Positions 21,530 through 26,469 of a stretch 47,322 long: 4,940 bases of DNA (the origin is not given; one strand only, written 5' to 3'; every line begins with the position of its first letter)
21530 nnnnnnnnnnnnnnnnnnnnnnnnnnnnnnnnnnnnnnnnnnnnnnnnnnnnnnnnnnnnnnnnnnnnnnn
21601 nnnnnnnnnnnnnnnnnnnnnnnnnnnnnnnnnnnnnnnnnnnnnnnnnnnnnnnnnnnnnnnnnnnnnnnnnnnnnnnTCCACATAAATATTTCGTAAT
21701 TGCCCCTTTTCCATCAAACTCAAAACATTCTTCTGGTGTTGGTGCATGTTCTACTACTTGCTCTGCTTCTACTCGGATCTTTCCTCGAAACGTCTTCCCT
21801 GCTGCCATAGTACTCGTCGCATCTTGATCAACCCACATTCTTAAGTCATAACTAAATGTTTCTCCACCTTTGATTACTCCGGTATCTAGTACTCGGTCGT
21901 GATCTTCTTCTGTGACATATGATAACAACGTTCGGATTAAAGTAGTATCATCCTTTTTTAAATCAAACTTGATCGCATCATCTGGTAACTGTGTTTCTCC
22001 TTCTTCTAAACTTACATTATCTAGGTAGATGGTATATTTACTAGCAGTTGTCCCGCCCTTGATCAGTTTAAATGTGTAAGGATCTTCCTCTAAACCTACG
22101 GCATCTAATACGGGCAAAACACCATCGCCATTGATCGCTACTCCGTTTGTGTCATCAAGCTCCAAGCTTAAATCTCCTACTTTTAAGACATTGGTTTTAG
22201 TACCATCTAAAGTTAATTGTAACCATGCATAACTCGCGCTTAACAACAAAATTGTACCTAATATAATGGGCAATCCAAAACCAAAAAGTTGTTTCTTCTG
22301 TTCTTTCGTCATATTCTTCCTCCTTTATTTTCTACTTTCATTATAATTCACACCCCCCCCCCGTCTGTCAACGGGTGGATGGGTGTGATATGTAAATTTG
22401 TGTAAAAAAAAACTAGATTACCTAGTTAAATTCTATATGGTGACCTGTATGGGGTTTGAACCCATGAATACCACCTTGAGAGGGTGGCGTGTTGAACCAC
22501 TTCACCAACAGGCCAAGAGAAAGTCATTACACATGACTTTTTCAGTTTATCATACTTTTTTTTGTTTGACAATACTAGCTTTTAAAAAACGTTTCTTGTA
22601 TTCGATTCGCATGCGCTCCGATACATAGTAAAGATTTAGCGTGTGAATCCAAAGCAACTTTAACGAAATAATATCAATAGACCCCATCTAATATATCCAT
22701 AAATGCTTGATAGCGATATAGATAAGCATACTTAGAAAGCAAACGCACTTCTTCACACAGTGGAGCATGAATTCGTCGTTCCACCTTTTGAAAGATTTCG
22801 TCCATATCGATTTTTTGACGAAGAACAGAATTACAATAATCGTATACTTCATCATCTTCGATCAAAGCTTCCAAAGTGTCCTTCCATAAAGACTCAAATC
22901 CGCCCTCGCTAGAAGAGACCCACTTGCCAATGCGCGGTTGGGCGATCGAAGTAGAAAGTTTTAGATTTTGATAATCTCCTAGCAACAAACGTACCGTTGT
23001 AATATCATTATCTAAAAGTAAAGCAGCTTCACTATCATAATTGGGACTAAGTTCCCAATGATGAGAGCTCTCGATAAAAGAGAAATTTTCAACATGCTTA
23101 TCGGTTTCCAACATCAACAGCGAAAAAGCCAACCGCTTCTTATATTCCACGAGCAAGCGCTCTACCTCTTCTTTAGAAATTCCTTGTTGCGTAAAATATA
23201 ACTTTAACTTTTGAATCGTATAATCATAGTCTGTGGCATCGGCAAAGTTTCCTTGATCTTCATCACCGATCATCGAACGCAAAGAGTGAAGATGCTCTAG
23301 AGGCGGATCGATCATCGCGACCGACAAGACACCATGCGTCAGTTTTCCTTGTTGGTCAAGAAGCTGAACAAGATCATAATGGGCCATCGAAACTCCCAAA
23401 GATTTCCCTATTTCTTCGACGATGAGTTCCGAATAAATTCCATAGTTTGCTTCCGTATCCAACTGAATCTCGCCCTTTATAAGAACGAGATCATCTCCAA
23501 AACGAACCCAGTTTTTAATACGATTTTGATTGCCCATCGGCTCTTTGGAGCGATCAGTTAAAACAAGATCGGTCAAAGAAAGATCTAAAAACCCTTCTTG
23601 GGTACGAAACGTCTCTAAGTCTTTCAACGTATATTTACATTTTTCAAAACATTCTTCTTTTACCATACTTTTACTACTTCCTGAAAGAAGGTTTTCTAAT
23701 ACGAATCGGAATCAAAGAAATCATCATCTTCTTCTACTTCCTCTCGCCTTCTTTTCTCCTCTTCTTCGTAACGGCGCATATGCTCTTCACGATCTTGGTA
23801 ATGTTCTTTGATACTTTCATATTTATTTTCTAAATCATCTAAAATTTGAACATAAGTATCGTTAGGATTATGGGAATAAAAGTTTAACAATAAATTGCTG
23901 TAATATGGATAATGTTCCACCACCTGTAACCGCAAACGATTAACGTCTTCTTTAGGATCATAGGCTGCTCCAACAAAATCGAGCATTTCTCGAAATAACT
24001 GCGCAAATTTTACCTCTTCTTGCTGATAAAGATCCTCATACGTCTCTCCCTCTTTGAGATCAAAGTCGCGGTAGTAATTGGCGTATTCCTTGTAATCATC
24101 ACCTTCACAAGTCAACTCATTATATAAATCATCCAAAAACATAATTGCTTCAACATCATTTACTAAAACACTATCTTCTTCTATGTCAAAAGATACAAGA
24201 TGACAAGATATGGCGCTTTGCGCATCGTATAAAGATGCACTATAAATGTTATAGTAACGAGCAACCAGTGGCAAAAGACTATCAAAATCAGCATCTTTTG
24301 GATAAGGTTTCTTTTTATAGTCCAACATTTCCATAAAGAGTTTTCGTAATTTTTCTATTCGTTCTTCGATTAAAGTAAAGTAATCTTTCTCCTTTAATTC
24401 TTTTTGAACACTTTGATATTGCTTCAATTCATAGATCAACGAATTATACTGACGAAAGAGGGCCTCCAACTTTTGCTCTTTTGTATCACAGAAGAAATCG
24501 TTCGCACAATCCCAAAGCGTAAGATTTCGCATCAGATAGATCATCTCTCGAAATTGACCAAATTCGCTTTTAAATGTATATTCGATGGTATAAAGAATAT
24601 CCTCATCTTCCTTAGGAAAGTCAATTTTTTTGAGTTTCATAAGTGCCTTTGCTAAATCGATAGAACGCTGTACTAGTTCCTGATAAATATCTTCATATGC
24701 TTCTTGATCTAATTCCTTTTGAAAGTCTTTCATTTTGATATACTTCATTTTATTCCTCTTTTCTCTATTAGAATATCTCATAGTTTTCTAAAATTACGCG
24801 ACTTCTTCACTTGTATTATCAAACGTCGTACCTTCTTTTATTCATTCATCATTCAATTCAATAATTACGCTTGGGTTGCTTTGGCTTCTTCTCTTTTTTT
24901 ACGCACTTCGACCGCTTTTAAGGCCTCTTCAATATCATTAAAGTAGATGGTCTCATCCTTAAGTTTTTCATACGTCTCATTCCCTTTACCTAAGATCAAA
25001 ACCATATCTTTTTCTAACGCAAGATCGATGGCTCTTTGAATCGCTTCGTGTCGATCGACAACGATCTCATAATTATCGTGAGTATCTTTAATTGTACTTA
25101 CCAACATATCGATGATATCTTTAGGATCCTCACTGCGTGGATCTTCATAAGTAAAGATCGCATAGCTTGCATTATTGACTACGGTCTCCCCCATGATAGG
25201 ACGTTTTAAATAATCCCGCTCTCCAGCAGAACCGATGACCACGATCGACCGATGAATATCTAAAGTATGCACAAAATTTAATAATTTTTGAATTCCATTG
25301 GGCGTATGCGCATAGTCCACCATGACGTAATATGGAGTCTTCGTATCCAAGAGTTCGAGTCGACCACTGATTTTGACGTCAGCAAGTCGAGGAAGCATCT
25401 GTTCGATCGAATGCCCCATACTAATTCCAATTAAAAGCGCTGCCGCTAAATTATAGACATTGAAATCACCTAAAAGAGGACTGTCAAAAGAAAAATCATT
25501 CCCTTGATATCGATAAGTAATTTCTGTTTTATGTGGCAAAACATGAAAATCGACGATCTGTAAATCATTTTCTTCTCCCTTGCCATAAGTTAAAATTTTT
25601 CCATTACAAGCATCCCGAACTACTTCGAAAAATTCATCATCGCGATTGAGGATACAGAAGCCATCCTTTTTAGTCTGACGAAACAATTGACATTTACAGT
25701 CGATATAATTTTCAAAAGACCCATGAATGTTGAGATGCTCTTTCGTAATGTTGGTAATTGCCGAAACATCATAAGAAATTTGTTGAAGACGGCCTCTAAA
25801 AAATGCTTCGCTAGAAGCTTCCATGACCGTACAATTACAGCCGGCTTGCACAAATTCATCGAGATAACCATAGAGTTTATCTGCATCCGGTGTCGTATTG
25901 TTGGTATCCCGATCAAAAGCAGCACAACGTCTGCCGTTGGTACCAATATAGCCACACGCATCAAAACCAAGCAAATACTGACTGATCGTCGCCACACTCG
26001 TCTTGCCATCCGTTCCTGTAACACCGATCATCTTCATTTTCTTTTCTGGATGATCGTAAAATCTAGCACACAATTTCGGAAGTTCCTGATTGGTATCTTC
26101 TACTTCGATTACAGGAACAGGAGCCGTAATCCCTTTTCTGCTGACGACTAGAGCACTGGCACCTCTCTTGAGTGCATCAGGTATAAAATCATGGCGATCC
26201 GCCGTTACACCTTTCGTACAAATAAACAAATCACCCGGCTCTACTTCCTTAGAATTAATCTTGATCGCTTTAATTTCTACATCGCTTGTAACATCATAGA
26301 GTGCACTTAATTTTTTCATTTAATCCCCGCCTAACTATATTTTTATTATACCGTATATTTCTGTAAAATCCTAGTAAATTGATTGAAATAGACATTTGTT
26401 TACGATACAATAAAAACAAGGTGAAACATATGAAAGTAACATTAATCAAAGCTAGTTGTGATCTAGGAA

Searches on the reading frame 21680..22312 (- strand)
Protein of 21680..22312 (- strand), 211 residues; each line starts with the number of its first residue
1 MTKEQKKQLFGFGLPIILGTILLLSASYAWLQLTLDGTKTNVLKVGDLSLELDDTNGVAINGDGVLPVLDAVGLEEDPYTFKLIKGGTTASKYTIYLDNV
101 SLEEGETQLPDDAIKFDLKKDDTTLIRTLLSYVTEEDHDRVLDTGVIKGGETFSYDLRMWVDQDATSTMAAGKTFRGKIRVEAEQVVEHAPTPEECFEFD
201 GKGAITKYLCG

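Call 21: find_related_loci(query=A2, collection=genome_contigs, flank=1500)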
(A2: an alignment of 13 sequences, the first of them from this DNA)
Query A2 (197 aa) in genome_contigs; peptide patterns used: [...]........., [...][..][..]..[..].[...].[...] (x = any residue, [..] = any of these).
97 stretches matched a pattern; 79 encode a relative of the query (tblastn E <= 1e-3); 79 distinct loci.
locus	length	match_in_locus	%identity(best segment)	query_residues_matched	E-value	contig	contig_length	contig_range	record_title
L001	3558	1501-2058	55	1-191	4e-60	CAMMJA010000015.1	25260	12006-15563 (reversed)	MAG: uncultured Tenericutes bacterium isolate ERR4836966_bin.3_MetaWRAP_v1.1_MAG genome assembly, contig: NODE_2327_leng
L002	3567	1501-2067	49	1-191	3e-52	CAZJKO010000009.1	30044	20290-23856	MAG TPA_asm: uncultured Muribaculaceae bacterium isolate SRP287540_co1_54 genome assembly, contig: NODE_1501_length_3004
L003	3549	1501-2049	47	3-191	7e-50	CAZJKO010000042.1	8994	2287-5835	MAG TPA_asm: uncultured Muribaculaceae bacterium isolate SRP287540_co1_54 genome assembly, contig: NODE_8604_length_8994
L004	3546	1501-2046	48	4-188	3e-48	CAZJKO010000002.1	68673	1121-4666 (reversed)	MAG TPA_asm: uncultured Muribaculaceae bacterium isolate SRP287540_co1_54 genome assembly, contig: NODE_310_length_68673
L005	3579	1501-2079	46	1-195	8e-48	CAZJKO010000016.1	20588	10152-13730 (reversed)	MAG TPA_asm: uncultured Muribaculaceae bacterium isolate SRP287540_co1_54 genome assembly, contig: NODE_2635_length_2058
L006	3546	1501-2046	46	4-188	6e-47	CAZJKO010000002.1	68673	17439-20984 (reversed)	MAG TPA_asm: uncultured Muribaculaceae bacterium isolate SRP287540_co1_54 genome assembly, contig: NODE_310_length_68673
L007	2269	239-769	47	9-188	1e-46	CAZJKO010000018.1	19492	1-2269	MAG TPA_asm: uncultured Muribaculaceae bacterium isolate SRP287540_co1_54 genome assembly, contig: NODE_2854_length_1949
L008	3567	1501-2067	45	4-195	5e-46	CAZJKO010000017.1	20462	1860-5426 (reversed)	MAG TPA_asm: uncultured Muribaculaceae bacterium isolate SRP287540_co1_54 genome assembly, contig: NODE_2658_length_2046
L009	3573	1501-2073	45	1-197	5e-46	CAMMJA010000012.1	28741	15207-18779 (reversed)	MAG: uncultured Tenericutes bacterium isolate ERR4836966_bin.3_MetaWRAP_v1.1_MAG genome assembly, contig: NODE_2005_leng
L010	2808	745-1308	46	4-191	3e-45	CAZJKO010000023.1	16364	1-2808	MAG TPA_asm: uncultured Muribaculaceae bacterium isolate SRP287540_co1_54 genome assembly, contig: NODE_3711_length_1636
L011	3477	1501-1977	52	27-188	2e-43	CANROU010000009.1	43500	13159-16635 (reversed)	MAG: uncultured Bacilli bacterium isolate Lapin-019__bin48 genome assembly, contig: Lapin-019__NODE_457_length_43500_cov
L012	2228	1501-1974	50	26-186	3e-43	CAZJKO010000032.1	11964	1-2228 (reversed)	MAG TPA_asm: uncultured Muribaculaceae bacterium isolate SRP287540_co1_54 genome assembly, contig: NODE_5871_length_1196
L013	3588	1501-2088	43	2-197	2e-43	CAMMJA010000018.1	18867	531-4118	MAG: uncultured Tenericutes bacterium isolate ERR4836966_bin.3_MetaWRAP_v1.1_MAG genome assembly, contig: NODE_3403_leng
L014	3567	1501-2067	43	6-194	6e-43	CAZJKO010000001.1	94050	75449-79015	MAG TPA_asm: uncultured Muribaculaceae bacterium isolate SRP287540_co1_54 genome assembly, contig: NODE_145_length_94050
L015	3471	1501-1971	45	26-185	3e-42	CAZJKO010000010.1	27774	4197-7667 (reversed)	MAG TPA_asm: uncultured Muribaculaceae bacterium isolate SRP287540_co1_54 genome assembly, contig: NODE_1693_length_2777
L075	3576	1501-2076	24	5-194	9e-6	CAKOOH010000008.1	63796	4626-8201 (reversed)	MAG: uncultured Bacilli bacterium isolate REFINED_METABAT215_TOP10_CONTIGS_1500_ASSEMBLY_K77_MERGED__Hadza_MoBio_hadza-I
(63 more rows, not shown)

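Call 33: find_related_loci(query=A2, collection=metagenome_contigs, flank=1000)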
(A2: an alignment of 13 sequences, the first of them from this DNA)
Query A2 (197 aa) in metagenome_contigs; peptide patterns used: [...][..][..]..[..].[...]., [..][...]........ (x = any residue, [..] = any of these).
159 stretches matched a pattern; 63 encode a relative of the query (tblastn E <= 1e-3); 63 distinct loci.
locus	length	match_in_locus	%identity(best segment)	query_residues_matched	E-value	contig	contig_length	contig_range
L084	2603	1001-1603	31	5-185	3e-26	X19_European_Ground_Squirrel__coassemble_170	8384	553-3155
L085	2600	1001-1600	32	3-194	3e-19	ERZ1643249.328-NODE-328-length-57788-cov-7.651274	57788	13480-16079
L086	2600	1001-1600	31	3-194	2e-18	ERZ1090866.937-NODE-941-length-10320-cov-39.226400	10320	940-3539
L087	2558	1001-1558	32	1-181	7e-18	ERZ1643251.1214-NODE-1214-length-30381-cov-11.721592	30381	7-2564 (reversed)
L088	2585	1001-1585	30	1-192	2e-16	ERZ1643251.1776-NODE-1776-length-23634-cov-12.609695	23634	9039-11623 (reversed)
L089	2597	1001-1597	29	3-197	5e-16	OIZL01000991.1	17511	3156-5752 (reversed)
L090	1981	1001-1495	28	26-188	4e-16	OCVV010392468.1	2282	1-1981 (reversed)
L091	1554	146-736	29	3-195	5e-16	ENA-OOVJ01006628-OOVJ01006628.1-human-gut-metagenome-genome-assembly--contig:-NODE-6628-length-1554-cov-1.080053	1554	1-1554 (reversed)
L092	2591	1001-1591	31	3-195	6e-16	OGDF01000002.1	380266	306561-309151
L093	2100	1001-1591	31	3-195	6e-16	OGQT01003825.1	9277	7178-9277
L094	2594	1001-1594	30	3-196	1e-15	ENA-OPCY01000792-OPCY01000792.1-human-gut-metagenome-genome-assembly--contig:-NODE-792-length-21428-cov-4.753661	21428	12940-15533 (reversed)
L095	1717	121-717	30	3-197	2e-15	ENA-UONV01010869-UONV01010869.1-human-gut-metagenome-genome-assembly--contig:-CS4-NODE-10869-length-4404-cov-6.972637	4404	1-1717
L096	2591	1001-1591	30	3-195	2e-15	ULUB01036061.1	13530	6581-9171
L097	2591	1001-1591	29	3-195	4e-15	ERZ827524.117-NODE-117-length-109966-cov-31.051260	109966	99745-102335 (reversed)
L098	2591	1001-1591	30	3-195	4e-15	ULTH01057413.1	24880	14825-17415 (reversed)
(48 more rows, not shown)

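Call 70: find_homologous_proteins(query=L075:1498-3405:+, max_evalue=1e-50)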
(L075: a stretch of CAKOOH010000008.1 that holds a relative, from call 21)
Query L075:1498-3405:+ (636 aa): 6413 proteins with E <= 1e-50 among 8000 candidates; the best 120 are listed.
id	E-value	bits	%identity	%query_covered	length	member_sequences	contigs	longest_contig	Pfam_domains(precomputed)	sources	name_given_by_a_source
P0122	0.0e+0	1386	97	100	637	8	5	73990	-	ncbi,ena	-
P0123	0.0e+0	1260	89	100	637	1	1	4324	-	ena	-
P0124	0.0e+0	1250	88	100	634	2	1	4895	-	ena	-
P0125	0.0e+0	1244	88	100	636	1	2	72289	-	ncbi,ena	-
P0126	0.0e+0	1239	87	100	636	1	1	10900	-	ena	-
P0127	0.0e+0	1238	87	100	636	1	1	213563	-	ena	-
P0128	0.0e+0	1233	87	100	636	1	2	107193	-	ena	-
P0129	0.0e+0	1219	86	100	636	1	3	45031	-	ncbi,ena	-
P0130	0.0e+0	1179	87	94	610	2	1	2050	-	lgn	-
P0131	0.0e+0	1118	81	100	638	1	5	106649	-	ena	-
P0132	5.4e-286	968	84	81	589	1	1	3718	-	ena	-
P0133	1.8e-275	934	65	100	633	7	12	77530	PF19789.7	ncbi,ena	-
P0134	6.9e-273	925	64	100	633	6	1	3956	PF19789.7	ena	-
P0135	1.8e-268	910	65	100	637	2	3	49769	-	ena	-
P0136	5.0e-210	717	54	100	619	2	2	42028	-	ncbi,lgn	-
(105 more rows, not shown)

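Call 71: find_encoding_contigs(protein=P0122, flank=400, max_places=10)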
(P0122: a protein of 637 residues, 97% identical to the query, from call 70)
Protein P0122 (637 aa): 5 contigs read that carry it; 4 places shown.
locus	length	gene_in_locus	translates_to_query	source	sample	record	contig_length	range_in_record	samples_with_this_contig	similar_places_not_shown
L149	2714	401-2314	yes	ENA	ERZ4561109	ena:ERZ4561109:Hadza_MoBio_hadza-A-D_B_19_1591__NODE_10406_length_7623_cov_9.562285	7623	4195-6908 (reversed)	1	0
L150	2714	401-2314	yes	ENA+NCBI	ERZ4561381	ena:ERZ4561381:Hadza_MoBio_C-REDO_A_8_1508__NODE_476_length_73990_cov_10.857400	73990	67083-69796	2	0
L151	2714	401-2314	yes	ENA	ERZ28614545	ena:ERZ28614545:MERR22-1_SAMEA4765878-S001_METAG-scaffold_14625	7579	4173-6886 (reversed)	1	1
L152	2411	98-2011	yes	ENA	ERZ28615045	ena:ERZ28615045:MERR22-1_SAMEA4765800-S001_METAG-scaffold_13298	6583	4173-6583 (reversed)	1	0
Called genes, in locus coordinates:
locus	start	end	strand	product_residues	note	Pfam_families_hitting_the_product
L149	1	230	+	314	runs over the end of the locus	?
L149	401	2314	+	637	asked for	-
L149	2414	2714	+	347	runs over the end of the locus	PF00768:Peptidase_S11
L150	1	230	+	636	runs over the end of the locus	-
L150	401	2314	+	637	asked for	-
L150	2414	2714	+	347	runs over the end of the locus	PF00768:Peptidase_S11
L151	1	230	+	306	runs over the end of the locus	?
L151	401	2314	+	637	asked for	-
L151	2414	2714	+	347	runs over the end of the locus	PF00768:Peptidase_S11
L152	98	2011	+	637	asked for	-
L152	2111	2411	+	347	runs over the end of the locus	PF00768:Peptidase_S11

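Call 72: find_encoding_contigs(protein=P0131, flank=400, max_places=10)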
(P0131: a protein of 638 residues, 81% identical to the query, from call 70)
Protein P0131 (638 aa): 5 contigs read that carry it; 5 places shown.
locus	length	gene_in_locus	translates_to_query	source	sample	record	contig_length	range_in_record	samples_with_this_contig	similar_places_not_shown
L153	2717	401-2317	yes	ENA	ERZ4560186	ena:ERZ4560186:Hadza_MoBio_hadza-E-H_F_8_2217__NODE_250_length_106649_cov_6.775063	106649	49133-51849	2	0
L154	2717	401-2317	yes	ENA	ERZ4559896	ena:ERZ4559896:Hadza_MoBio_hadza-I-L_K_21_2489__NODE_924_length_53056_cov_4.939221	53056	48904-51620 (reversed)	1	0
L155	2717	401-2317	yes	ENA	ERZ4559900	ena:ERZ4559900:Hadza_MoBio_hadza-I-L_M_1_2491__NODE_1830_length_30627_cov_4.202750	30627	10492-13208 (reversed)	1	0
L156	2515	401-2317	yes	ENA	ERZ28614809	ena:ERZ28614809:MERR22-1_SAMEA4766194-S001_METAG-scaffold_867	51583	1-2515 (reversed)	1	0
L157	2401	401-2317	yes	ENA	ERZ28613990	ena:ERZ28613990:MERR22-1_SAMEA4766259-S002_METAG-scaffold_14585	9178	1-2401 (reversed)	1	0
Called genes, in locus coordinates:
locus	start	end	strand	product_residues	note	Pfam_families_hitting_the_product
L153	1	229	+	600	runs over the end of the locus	-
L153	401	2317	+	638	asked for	-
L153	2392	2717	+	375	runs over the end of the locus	PF01702:TGT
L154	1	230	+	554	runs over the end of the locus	?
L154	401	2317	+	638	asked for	-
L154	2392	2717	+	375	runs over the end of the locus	PF01702:TGT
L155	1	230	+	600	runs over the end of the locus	-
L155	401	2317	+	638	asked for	-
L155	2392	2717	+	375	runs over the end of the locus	PF01702:TGT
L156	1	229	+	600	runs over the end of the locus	-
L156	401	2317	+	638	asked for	-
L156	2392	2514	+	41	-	?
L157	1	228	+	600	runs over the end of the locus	-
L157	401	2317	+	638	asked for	-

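Call 73: find_encoding_contigs(protein=P0133, flank=400, max_places=10)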
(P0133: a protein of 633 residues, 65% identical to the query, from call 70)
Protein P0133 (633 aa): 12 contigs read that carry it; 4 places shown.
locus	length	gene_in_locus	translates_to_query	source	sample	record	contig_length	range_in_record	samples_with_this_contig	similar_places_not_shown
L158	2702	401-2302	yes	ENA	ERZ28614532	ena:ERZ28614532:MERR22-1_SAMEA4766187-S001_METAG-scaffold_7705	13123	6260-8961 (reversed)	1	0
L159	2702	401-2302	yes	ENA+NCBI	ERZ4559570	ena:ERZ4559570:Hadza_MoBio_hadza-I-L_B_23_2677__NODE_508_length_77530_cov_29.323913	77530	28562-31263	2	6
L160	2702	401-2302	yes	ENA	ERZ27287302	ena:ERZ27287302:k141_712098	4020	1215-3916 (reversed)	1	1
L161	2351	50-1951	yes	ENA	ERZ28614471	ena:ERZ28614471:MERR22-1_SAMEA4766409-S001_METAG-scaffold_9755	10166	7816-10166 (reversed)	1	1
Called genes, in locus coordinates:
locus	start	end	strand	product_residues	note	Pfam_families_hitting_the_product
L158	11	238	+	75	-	-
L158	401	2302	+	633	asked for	PF19789:DUF6273 (weak)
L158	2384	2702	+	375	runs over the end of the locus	PF01702:TGT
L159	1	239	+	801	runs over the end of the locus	PF00005:ABC_tran, PF02463:SMC_N (faint), PF02687:FtsX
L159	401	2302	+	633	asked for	PF19789:DUF6273 (weak)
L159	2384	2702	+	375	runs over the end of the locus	PF01702:TGT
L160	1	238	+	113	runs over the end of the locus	?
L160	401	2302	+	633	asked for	PF19789:DUF6273 (weak)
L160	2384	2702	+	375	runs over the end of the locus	PF01702:TGT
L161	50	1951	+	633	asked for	PF19789:DUF6273 (weak)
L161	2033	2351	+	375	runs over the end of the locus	PF01702:TGT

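Call 77: find_homologous_proteins(query=window:21680-22312:-, max_evalue=1e-20)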
Query seq(211 aa) (211 aa): 2 proteins with E <= 1e-20 among 480 candidates.
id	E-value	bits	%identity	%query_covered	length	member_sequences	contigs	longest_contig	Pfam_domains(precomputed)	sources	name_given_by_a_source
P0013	1.3e-82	294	67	100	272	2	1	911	-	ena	-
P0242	5.4e-51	191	54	88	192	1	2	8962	-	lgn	-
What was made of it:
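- Tried and rejected: An N-terminal-only protein search returned only two hits (call 77).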

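Call 78: find_encoding_contigs(protein=P0242, flank=1500, max_places=6)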
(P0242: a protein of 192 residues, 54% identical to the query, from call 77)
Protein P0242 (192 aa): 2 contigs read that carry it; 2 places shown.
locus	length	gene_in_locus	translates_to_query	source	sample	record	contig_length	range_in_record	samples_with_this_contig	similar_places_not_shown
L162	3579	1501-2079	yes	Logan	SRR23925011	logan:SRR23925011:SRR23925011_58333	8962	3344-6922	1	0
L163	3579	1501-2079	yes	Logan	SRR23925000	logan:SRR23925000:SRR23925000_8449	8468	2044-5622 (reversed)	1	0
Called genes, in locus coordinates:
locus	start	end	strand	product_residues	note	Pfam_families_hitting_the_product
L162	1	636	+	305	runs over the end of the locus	PF01545:Cation_efflux, PF16916:ZT_dimer (weak)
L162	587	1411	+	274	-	PF01149:Fapy_DNA_glyco, PF06831:H2TH, PF06827:zf-FPG_IleRS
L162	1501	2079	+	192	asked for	-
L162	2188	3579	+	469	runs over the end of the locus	PF00224:PK, PF03328:HpcH_HpaI (weak), PF02887:PK_C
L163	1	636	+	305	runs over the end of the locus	PF01545:Cation_efflux, PF16916:ZT_dimer (weak)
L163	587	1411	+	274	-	PF01149:Fapy_DNA_glyco, PF06831:H2TH, PF06827:zf-FPG_IleRS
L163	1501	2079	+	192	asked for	-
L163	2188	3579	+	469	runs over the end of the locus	PF00224:PK, PF03328:HpcH_HpaI (weak), PF02887:PK_C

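Call 89: search_protein_representatives(protein=window:21722-22312:-)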
Query: 197 residues. Proteins with E-value up to 0.001 (for the whole library): 1915; up to 1e-10: 583; up to 1e-30: 44. The best 150 are listed.
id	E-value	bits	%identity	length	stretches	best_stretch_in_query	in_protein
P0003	9.9e-98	341.7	83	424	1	1-197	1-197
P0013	6.2e-74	264.1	67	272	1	1-197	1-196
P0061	3.7e-64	232.2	59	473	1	1-190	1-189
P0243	4.8e-63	228.6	42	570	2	3-188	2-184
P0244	2.5e-62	226.2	40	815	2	4-190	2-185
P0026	3.7e-61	222.4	59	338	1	1-194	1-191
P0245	4.5e-53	196.0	55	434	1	1-188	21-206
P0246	7.2e-53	195.4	52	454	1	1-197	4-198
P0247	5.6e-52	192.5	56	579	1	1-188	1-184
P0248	6.2e-52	192.3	54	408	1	3-186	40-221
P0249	1.6e-49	184.4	56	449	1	1-186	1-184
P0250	9.0e-47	175.5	49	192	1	3-192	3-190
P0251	3.8e-44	166.9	47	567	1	5-192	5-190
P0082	3.4e-43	163.8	46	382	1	4-197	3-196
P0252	1.5e-42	161.7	49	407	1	3-186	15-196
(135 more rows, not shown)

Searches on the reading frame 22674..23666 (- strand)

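Call 13: search_protein_families(library=pfam, proteins=[window:22674-23666:-], max_evalue=0.01)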
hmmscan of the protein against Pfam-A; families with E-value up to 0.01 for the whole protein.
window:22674-23666:- (330 aa): 1 family
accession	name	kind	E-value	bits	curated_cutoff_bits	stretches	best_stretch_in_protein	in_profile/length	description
PF07804.18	HipA_C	-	2.5e-10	40.8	30.5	1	79-229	37-174/213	HipA-like C-terminal domain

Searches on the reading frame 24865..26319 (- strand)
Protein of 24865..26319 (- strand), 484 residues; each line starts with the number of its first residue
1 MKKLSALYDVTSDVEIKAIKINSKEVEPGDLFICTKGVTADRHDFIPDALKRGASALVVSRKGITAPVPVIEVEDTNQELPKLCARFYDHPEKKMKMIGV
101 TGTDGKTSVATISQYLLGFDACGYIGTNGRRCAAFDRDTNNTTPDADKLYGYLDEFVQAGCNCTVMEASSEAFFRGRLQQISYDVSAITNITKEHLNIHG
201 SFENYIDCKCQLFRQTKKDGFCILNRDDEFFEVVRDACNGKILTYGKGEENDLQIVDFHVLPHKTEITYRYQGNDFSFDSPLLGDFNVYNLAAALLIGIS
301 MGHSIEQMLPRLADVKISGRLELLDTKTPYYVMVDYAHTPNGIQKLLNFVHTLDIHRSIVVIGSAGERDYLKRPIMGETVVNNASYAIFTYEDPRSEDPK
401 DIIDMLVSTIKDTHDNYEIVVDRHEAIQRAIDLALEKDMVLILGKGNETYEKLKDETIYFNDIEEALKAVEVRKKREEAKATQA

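Call 13: search_protein_families(library=pfam, proteins=[window:24865-26319:-], max_evalue=0.01)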
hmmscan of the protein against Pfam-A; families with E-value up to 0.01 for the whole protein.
window:24865-26319:- (484 aa): 3 families
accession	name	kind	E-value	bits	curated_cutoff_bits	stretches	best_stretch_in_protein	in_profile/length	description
PF08245.18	Mur_ligase_M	-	1.3e-44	153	24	1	100-297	1-199/200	Mur ligase middle domain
PF02875.26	Mur_ligase_C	-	1.9e-25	90.6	28.4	1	319-446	1-127/127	Mur ligase, glutamate ligase domain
PF01225.30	Mur_ligase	-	9.9e-10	39.1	21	1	15-88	1-95/95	Mur ligase family, catalytic domain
